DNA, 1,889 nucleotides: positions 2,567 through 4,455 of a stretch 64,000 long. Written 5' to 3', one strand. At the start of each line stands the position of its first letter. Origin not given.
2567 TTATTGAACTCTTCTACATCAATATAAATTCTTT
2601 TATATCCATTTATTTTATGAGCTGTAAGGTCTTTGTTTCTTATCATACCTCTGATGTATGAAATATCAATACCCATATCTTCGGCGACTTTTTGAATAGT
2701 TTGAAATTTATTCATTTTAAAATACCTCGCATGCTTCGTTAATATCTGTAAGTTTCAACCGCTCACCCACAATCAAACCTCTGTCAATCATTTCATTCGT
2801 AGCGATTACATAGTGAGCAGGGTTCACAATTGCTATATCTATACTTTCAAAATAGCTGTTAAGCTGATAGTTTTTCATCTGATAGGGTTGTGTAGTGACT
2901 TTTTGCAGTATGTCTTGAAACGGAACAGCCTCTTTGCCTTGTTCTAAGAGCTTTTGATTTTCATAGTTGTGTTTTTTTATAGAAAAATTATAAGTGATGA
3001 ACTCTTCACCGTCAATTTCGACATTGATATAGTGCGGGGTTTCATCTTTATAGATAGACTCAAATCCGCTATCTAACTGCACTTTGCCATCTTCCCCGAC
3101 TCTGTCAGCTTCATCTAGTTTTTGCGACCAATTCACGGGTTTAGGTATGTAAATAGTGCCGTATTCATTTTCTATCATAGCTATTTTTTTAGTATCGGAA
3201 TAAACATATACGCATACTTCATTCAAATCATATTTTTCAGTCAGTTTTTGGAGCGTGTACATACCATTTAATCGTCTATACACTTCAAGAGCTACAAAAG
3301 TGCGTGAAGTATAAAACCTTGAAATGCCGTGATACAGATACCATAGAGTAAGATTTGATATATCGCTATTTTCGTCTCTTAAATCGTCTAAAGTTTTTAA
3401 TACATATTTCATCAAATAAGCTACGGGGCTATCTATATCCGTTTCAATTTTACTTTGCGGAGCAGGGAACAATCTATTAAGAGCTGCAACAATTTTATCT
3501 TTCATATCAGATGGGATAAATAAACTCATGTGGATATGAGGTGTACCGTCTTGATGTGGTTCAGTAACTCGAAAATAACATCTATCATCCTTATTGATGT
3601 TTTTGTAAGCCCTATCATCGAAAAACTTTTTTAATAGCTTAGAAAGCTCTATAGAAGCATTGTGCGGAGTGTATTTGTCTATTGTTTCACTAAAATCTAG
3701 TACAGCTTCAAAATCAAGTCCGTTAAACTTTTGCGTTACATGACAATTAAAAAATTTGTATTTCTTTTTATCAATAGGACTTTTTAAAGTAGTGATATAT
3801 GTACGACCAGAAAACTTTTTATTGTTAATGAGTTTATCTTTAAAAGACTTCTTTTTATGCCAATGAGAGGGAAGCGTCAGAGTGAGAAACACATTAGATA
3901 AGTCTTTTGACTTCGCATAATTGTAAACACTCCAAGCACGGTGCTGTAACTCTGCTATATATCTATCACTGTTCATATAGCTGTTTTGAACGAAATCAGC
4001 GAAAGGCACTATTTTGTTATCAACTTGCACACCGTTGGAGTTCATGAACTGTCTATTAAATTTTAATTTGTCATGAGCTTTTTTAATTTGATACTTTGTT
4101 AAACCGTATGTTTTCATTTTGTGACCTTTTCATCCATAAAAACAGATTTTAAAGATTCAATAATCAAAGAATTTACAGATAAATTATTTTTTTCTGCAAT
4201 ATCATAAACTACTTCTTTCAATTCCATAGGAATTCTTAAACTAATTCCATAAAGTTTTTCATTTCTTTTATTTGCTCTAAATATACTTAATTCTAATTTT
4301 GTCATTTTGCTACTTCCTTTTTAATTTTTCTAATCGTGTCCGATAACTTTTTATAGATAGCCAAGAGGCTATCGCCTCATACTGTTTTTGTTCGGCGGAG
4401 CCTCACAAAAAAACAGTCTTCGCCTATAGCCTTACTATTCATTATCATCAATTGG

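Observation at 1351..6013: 4.6-kb integrated element pairing a tyrosine integrase with a P2 gpA-type rolling-circle replicase and no virion or transfer genes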

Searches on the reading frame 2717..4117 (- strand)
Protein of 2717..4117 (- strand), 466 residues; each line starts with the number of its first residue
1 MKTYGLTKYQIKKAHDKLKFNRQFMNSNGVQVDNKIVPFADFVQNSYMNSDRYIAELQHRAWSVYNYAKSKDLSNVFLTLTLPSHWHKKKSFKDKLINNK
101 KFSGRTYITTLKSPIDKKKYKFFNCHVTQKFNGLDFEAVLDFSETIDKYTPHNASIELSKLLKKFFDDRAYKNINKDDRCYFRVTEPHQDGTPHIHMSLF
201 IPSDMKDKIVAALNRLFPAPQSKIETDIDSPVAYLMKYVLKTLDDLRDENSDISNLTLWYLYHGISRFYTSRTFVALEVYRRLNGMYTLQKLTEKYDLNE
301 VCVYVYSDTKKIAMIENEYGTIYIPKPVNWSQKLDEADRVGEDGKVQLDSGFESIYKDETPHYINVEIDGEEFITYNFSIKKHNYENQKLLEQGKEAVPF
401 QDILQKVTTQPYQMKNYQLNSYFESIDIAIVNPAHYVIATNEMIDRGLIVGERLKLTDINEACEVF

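Call 4: search_protein_families(library=pfam, proteins=[window:2717-4117:-], max_evalue=0.1)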
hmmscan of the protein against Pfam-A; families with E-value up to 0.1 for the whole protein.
window:2717-4117:- (466 aa): 3 families
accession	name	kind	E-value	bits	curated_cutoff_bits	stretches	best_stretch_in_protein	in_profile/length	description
PF05840.19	Phage_GPA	-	3.9e-12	46.3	31.4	2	137-216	196-275/321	Bacteriophage replication gene A protein (GPA)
PF23343.2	REP_ORF2-G2P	-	2.9e-10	40.7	27.8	1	157-242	18-98/99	Replication-associated protein ORF2/G2P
PF16306.11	DUF4948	-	0.014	15.8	28.3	1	249-318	98-163/172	Domain of unknown function (DUF4948)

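Call 5: search_protein_families(library=phrogs, proteins=[window:2717-4117:-], max_evalue=0.1)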
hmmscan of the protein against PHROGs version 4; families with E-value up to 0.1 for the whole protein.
window:2717-4117:- (466 aa): 3 families
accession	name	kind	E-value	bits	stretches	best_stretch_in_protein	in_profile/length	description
phrog_91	-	DNA, RNA and nucleotide metabolism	9.3e-17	61.8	2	182-216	399-433/852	nicking at origin of replication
phrog_6857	-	unknown function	2.7e-13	50.2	2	179-217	349-388/855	-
phrog_28319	-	unknown function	0.059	13.4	0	182-204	19-41/342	-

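Call 6: find_homologous_proteins(query=window:2717-4117:-)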
Query window:2717-4117:- (466 aa): 298 proteins with E <= 0.001 among 4339 candidates; the best 120 are listed.
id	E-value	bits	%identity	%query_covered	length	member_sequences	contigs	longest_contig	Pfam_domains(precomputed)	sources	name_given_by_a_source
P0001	0.0e+0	1021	96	100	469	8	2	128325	PF23343.3,PF05840.20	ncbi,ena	-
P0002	1.4e-253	860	81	100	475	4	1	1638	PF23343.3,PF05840.20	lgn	-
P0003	3.5e-217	740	70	100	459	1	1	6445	PF23343.3,PF05840.20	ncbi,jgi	-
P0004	2.5e-216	737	70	100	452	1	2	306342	PF23343.3,PF05840.20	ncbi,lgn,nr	ncbi:MAG: hypothetical protein NTW78_09115 [Campylobacterales bacterium]|nr:hypothetical protein [Ca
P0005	1.4e-201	688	66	100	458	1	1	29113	PF23343.3,PF05840.20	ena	-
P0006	3.1e-199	681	66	99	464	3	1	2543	PF23343.3,PF05840.20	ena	-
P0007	6.1e-197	673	64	100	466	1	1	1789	PF23343.3,PF05840.20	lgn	-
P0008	8.9e-196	669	66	99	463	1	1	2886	PF23343.3,PF05840.20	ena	-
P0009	6.0e-191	653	63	100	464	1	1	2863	PF23343.3,PF05840.20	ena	-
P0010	9.7e-191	653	65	100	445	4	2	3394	PF23343.3,PF05840.20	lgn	-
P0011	1.1e-190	653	65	100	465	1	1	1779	PF23343.3,PF05840.20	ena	-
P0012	3.4e-188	644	64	99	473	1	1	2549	PF23343.3,PF05840.20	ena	-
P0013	7.2e-187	640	63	100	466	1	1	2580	PF23343.3,PF05840.20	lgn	-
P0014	2.0e-186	639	63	99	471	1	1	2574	PF23343.3,PF05840.20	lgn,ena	-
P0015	1.6e-184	632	57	99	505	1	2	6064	PF23343.3,PF05840.20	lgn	-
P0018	2.1e-182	625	62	100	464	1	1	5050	PF23343.3,PF05840.20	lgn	-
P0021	1.3e-180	619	60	99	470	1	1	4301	PF23343.3,PF05840.20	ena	-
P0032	3.4e-170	585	59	99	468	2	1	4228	PF23343.3,PF05840.20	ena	-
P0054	5.5e-164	565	58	96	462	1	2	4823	PF23343.3,PF05840.20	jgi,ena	-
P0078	1.9e-157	543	57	96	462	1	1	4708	PF23343.3,PF05840.20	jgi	-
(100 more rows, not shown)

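Call 9: find_related_loci(query=window:2717-4117:-, collection=genome_contigs, flank=8000)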
Query window:2717-4117:- (466 aa) in genome_contigs; peptide patterns used: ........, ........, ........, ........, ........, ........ (x = any residue, [..] = any of these).
97 stretches matched a pattern; 7 encode a relative of the query (tblastn E <= 1e-3); 6 distinct loci.
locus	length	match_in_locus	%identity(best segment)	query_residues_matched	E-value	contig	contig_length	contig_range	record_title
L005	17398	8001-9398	96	1-466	0e+0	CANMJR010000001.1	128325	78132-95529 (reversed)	MAG: Helicobacteraceae bacterium isolate ZH-15may19-122 genome assembly, contig: ZH-15May19-c107, whole genome shotgun s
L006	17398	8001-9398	96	1-466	0e+0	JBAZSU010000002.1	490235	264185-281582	MAG: Sulfurimonas sp. isolate SO_2017_GW1_182 NODE_118_length_490235_cov_10.097778_OW334_2017, whole genome shotgun sequ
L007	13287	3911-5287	93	1-459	0e+0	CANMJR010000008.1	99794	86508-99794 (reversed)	MAG: Helicobacteraceae bacterium isolate ZH-15may19-122 genome assembly, contig: ZH-15May19-c217, whole genome shotgun s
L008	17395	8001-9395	91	2-466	0e+0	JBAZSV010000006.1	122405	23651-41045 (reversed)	MAG: Sulfurimonas sp. isolate SO_2017_GW1_183 NODE_1055_length_122405_cov_21.967361_OW334_2017, whole genome shotgun seq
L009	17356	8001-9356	70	1-466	0e+0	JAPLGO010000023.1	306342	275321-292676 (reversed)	MAG: Campylobacterales bacterium isolate LacPavin_0419_WC90_MAG_36_25 LacPavin_0419_WC90_scaffold_287253, whole genome s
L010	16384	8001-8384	90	339-466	7e-73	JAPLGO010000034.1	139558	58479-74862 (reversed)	MAG: Campylobacterales bacterium isolate LacPavin_0419_WC90_MAG_36_25 LacPavin_0419_WC90_scaffold_8588, whole genome sho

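Call 13: search_protein_families(library=pfam, proteins=[L009:3140-3502:+, L009:3617-5461:+, L009:5462-5677:+, L009:5674-6768:+, L009:6695-7879:+, L009:9360-9611:+, L009:9598-10023:+, L009:10013-10234:+, L009:10249-11343:+, L009:1840-2199:+], max_evalue=0.05)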
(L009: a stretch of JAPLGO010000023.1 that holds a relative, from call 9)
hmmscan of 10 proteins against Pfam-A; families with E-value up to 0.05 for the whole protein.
L009:3140-3502:+ (120 aa): 0 families

L009:3617-5461:+ (614 aa): 1 family
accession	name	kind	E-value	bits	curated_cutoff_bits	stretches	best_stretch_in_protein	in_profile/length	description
PF19111.5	DUF5798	-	0.0077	16.9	27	1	458-535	6-84/89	Family of unknown function (DUF5798)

L009:5462-5677:+ (71 aa): 0 families

L009:5674-6768:+ (364 aa): 2 families
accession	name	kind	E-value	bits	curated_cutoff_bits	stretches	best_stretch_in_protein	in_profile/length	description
PF05707.18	Zot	-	1.6e-19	70.6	20.3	1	1-198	1-192/197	Zonular occludens toxin (Zot)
PF13401.12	AAA_22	-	0.021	15.6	27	0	2-119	7-105/130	AAA domain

L009:6695-7879:+ (394 aa): 3 families
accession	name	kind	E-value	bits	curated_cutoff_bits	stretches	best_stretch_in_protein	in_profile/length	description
PF00263.26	Secretin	-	4.8e-24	85.3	27.5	1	227-382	2-163/169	Bacterial type II and III secretion system protein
PF21305.2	type_II_gspD_N0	-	0.029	14.7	27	0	28-89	5-65/71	GspD-like, N0 domain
PF03958.22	Secretin_N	-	0.041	14.5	28.2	0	108-164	3-69/69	Bacterial type II/III secretion system short domain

L009:9360-9611:+ (83 aa): 13 families
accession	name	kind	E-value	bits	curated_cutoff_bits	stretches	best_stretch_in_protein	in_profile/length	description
PF01381.28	HTH_3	-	0.00013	22.4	23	1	16-40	8-32/55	Helix-turn-helix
PF13412.12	HTH_24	-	0.00015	21.7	21.9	1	18-36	18-36/48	Winged helix-turn-helix DNA-binding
PF13443.12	HTH_26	-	0.00067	20.3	22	1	17-49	10-43/63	Cro/C1-type HTH DNA-binding domain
PF04545.22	Sigma70_r4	-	0.00088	19.2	24.1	1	17-36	20-39/50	Sigma-70, region 4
PF08281.18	Sigma70_r4_2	-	0.0011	19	25.7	1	15-37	24-46/54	Sigma-70, region 4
PF13384.12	HTH_23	-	0.0014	18.9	24.6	1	18-37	18-37/50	Homeodomain-like domain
PF13542.12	HTH_Tnp_ISL3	-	0.0046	16.8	27.4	1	19-37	28-46/51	Helix-turn-helix domain of transposase family ISL3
PF20432.4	Xre-like-HTH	-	0.0096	16.6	25.8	1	16-41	22-46/63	Antitoxin Xre-like helix-turn-helix domain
PF01047.28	MarR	-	0.015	15.7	24.6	1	17-38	17-38/59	MarR family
PF12802.13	MarR_2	-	0.018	15.6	27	0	17-36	19-39/61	MarR family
PF08279.18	HTH_11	-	0.022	15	25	1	18-36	16-34/55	HTH domain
PF13545.12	HTH_Crp_2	-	0.023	15.1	27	1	15-36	20-41/70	Crp-like helix-turn-helix domain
PF15943.11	YdaS_toxin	-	0.048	13.9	30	0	20-46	11-37/65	Bacterial toxin YdaS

L009:9598-10023:+ (141 aa): 0 families

L009:10013-10234:+ (73 aa): 3 families
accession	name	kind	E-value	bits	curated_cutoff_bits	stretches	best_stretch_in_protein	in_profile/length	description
PF12728.13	HTH_17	-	0.001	19.7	27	1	10-53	3-44/51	Helix-turn-helix domain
PF21531.3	Rv2175c_wHTH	-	0.005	17.2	27.1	1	10-44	17-51/57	DNA-binding protein Rv2175c, wHTH domain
PF08529.16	NusA_N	-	0.04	14.6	23.8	1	8-57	3-54/119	NusA N-terminal domain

L009:10249-11343:+ (364 aa): 3 families
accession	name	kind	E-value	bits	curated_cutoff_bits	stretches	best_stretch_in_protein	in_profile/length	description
PF00589.27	Phage_integrase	-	3.4e-13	50.2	27.1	1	179-336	5-168/172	Phage integrase family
PF13797.11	Post_transc_reg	-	8.2e-06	25.9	25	1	109-153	19-63/83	Post-transcriptional regulator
PF12167.14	Arm-DNA-bind_2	-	1.3e-05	25.5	22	1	21-54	6-40/65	Arm DNA-binding domain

L009:1840-2199:+ (119 aa): 0 families

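Call 31: search_dna_similar(query=window:2717-4117:-, collection=phages, mode=protein, max_rows=20)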
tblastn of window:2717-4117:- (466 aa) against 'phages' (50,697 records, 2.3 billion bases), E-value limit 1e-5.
Records with a match: 5; places in all: 5; records where one place covers at least 80% of the query: 0.
Best place of each record, by identity: <60% 5.
By first word of the organism name: Salmonella 4; Shewanella 1.
By host as written in the record: Salmonella sp. 4; Shewanella oneidensis 1.
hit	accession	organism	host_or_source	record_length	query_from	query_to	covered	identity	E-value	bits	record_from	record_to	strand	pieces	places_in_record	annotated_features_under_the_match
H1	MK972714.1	Salmonella phage SW3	Salmonella sp.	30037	15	326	67%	24.3%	1e-6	57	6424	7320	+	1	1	replication endonuclease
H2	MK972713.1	Salmonella phage SW5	Salmonella sp.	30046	15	326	67%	24.3%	1e-6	57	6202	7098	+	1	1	replication endonuclease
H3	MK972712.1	Salmonella phage SI7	Salmonella sp.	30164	15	326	67%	24.3%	1e-6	57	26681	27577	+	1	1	replication endonuclease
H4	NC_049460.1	Salmonella phage SI7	Salmonella sp.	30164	15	326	67%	24.3%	1e-6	57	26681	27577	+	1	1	nicking at origin of replication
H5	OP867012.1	Shewanella phage Dolos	Shewanella oneidensis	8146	182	268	19%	33.6%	4e-6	56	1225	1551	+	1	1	nicking at origin of replication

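Call 32: search_dna_similar(query=window:2717-4117:-, collection=plasmids, mode=protein, max_rows=20)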
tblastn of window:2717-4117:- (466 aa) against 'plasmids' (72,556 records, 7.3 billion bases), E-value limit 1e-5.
No match.

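Call 40: search_protein_families(library=pfam, proteins=[L005:5694-6086:+, L005:6079-6522:+, L005:6879-7265:+, L006:3663-4172:+, L006:4177-4596:+, L006:4683-5948:+, L006:6234-6524:+, L006:5988-6137:+], max_evalue=0.05)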
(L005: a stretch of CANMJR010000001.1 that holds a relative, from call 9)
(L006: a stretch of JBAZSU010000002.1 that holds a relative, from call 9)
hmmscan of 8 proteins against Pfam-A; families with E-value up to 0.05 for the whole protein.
L005:5694-6086:+ (130 aa): 0 families

L005:6079-6522:+ (147 aa): 0 families

L005:6879-7265:+ (128 aa): 0 families

L006:3663-4172:+ (169 aa): 2 families
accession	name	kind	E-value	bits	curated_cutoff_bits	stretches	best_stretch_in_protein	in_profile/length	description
PF11026.13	DUF2721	-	0.024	15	28.3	1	6-55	61-111/129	Protein of unknown function (DUF2721)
PF20990.2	DUF2207_C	-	0.038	14.1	33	0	11-89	139-197/247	Predicted membrane protein (DUF2207) C-terminal domain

L006:4177-4596:+ (139 aa): 1 family
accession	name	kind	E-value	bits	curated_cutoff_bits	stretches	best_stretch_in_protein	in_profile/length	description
PF16538.11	FlgT_C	-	0.0038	18.1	27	1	13-72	3-60/77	Flagellar assembly protein T, C-terminal domain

L006:4683-5948:+ (421 aa): 1 family
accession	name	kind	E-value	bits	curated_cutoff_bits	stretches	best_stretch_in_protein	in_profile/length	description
PF01435.24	Peptidase_M48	-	1.2e-08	35.4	20.3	1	246-361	62-184/186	Peptidase family M48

L006:6234-6524:+ (96 aa): 5 families
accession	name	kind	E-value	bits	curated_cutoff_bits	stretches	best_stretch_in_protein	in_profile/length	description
PF24460.1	DUF7575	-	0.0024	17.7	28.5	1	30-43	3-16/28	Domain of unknown function (DUF7575)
PF24441.1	DUF7560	-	0.0069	16.5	27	0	32-44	7-19/44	Family of unknown function (DUF7560)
PF08996.15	zf-DNA_Pol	-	0.028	14.6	25.7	1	31-79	17-63/186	DNA Polymerase alpha zinc finger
PF21717.2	DTX3L_a-b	-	0.03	14.7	27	1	24-57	12-46/62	DTX3L, alpha/beta domain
PF02892.21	zf-BED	-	0.04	14.4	20.6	1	19-41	8-27/44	BED zinc finger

L006:5988-6137:+ (49 aa): 0 families

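Call 41: search_protein_families(library=padloc, proteins=[L005:5694-6086:+, L005:6079-6522:+, L006:3663-4172:+, L006:4177-4596:+, L006:4683-5948:+, L006:6234-6524:+], max_evalue=0.05)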
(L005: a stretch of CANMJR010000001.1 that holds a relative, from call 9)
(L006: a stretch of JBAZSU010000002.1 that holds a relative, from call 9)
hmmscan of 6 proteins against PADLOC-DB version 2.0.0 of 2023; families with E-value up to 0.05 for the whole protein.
L005:5694-6086:+ (130 aa): 0 families

L005:6079-6522:+ (147 aa): 0 families

L006:3663-4172:+ (169 aa): 0 families

L006:4177-4596:+ (139 aa): 0 families

L006:4683-5948:+ (421 aa): 2 families
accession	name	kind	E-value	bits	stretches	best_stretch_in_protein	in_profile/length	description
PDLC04141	capP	-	0.00063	17.3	1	238-304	56-108/242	capP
PDLC02355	Lit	-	0.012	12.9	0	291-359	170-236/290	Lit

L006:6234-6524:+ (96 aa): 0 families

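Call 42: find_related_loci(query=window:2717-4117:-, collection=viral_contigs, flank=10000)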
Query window:2717-4117:- (466 aa) in viral_contigs; peptide patterns used: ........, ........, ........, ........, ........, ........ (x = any residue, [..] = any of these).
23 stretches matched a pattern, but none encodes a relative of the query by tblastn (E <= 1e-3).

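Call 43: find_encoding_contigs(protein=P0003, flank=10000, max_places=3)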
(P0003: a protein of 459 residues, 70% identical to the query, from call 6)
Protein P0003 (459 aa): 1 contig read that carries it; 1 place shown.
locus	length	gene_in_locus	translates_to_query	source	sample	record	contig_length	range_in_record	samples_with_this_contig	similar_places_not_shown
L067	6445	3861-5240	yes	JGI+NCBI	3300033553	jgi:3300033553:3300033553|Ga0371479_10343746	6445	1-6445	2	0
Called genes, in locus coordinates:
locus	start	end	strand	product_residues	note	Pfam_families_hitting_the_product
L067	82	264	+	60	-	-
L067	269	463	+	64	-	-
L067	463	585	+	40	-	-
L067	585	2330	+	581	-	-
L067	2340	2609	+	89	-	-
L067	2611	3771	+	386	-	PF05707:Zot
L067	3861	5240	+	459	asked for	PF05840:Phage_GPA (weak), PF23343:REP_ORF2-G2P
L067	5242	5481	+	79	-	-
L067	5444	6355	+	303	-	PF14659:Phage_int_SAM_3, PF00589:Phage_integrase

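Call 44: find_encoding_contigs(protein=P0018, flank=10000, max_places=3)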
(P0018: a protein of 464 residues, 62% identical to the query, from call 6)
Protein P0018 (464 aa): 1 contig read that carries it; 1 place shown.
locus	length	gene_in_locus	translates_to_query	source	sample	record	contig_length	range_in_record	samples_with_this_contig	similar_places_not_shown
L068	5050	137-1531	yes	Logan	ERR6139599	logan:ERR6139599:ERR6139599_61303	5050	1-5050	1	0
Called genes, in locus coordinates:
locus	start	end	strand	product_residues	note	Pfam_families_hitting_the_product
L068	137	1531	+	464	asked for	PF05840:Phage_GPA (weak), PF23343:REP_ORF2-G2P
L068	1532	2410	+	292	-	PF14659:Phage_int_SAM_3, PF00589:Phage_integrase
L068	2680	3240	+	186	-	PF06035:Peptidase_C93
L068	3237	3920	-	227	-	PF00215:OMPdecase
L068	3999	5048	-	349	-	?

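Call 53: find_encoding_contigs(protein=P0032, flank=10000, max_places=3)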
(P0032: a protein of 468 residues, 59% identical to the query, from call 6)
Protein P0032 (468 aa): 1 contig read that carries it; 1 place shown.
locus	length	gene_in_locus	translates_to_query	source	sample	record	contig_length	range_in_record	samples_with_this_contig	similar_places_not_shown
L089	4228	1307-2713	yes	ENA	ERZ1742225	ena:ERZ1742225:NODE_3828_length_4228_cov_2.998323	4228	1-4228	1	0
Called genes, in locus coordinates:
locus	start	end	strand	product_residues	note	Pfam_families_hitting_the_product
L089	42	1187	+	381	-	PF05707:Zot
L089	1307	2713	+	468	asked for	PF05840:Phage_GPA (weak), PF23343:REP_ORF2-G2P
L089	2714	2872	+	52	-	-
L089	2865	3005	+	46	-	-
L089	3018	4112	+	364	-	PF00589:Phage_integrase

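Call 54: find_encoding_contigs(protein=P0021, flank=10000, max_places=3)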
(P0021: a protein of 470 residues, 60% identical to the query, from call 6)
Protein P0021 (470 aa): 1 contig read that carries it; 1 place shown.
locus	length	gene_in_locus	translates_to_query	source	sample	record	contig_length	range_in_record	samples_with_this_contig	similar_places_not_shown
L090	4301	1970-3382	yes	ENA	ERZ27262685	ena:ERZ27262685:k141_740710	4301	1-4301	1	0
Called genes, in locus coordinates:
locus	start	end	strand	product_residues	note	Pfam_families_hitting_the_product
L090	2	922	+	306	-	?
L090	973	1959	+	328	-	PF01507:PAPS_reduct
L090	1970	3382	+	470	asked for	PF05840:Phage_GPA (weak), PF23343:REP_ORF2-G2P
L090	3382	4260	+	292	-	PF14659:Phage_int_SAM_3, PF00589:Phage_integrase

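Call 55: find_encoding_contigs(protein=P0078, flank=10000, max_places=3)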
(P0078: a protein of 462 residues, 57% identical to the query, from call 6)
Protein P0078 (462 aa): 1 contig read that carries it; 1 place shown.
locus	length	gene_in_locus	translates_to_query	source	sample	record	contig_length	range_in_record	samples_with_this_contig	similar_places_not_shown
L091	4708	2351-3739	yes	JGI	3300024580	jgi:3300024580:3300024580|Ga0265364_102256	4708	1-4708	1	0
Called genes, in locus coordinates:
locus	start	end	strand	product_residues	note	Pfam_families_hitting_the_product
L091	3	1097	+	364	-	?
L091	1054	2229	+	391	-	PF00263:Secretin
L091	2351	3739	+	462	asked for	PF05840:Phage_GPA (weak), PF23343:REP_ORF2-G2P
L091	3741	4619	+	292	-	PF14659:Phage_int_SAM_3, PF00589:Phage_integrase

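Call 56: find_encoding_contigs(protein=P0054, flank=10000, max_places=3)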
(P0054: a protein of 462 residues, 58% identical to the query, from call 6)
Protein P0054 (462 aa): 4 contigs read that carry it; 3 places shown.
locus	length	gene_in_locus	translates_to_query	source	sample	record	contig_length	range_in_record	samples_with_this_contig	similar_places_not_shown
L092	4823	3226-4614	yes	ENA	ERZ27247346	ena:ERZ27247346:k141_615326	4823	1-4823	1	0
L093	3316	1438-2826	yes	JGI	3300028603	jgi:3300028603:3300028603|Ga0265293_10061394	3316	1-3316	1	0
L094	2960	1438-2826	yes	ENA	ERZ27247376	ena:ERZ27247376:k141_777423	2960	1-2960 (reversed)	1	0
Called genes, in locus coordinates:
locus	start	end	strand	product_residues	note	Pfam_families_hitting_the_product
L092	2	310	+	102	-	?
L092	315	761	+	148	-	-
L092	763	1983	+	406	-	PF05707:Zot (faint)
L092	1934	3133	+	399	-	PF00263:Secretin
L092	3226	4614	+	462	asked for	PF05840:Phage_GPA (weak), PF23343:REP_ORF2-G2P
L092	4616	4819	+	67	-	-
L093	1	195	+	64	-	?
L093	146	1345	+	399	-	PF00263:Secretin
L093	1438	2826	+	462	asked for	PF05840:Phage_GPA (weak), PF23343:REP_ORF2-G2P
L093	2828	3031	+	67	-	-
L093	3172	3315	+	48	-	?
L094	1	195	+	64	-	?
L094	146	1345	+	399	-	PF00263:Secretin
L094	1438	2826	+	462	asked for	PF05840:Phage_GPA (weak), PF23343:REP_ORF2-G2P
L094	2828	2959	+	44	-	?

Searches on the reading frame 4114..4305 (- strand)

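Call 4: search_protein_families(library=pfam, proteins=[window:4114-4305:-], max_evalue=0.1)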
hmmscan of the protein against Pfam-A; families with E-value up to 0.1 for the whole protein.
window:4114-4305:- (63 aa): 3 families
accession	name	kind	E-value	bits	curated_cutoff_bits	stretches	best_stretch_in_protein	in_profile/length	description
PF03869.20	Arc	-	5e-06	26.7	20.4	1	23-57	9-43/50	Arc-like DNA binding domain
PF05534.18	HicB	-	0.066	13.6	21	1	21-52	20-51/51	HicB family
PF12441.14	CopG_antitoxin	-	0.089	14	28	1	17-53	41-77/79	CopG antitoxin of type II toxin-antitoxin system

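Call 5: search_protein_families(library=phrogs, proteins=[window:4114-4305:-], max_evalue=0.1)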
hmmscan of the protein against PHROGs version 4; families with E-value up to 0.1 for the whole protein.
window:4114-4305:- (63 aa): 17 families
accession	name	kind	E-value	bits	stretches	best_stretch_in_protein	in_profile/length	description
phrog_582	-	transcription regulation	4.2e-07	31.2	1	17-60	56-99/105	Arc-like repressor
phrog_795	-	other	5.6e-07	30.9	1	20-60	19-59/116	partition protein ATPase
phrog_228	-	transcription regulation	1e-05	26.4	1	12-61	4-53/251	Arc-like repressor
phrog_2685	-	other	1.7e-05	26.2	1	21-60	21-60/161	partition protein ATPase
phrog_1388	-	unknown function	0.00016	22.9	1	21-60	8-47/143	-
phrog_8682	-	unknown function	0.00038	21.7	1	21-57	19-55/86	-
phrog_3178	-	transcription regulation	0.0008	20.8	1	17-56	8-47/125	Arc-like DNA binding domain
phrog_876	-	transcription regulation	0.002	18.7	1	13-61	62-110/239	transcriptional repressor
phrog_22153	-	unknown function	0.0021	19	1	12-61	21-70/71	-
phrog_1287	-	unknown function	0.0025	19.2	1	21-60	12-51/115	-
phrog_7906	-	transcription regulation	0.01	17.6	1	21-62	12-53/111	Arc-like transcriptional regulator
phrog_13890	-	unknown function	0.012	16.6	1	11-50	9-49/73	-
phrog_9151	-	moron, auxiliary metabolic gene and host takeover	0.034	15.4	1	21-55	74-108/119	HicB-like antitoxin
phrog_17095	-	unknown function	0.047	14.7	1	16-45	12-42/104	-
phrog_38161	-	transcription regulation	0.049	14.4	1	22-56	13-47/137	Arc-like transcriptional regulator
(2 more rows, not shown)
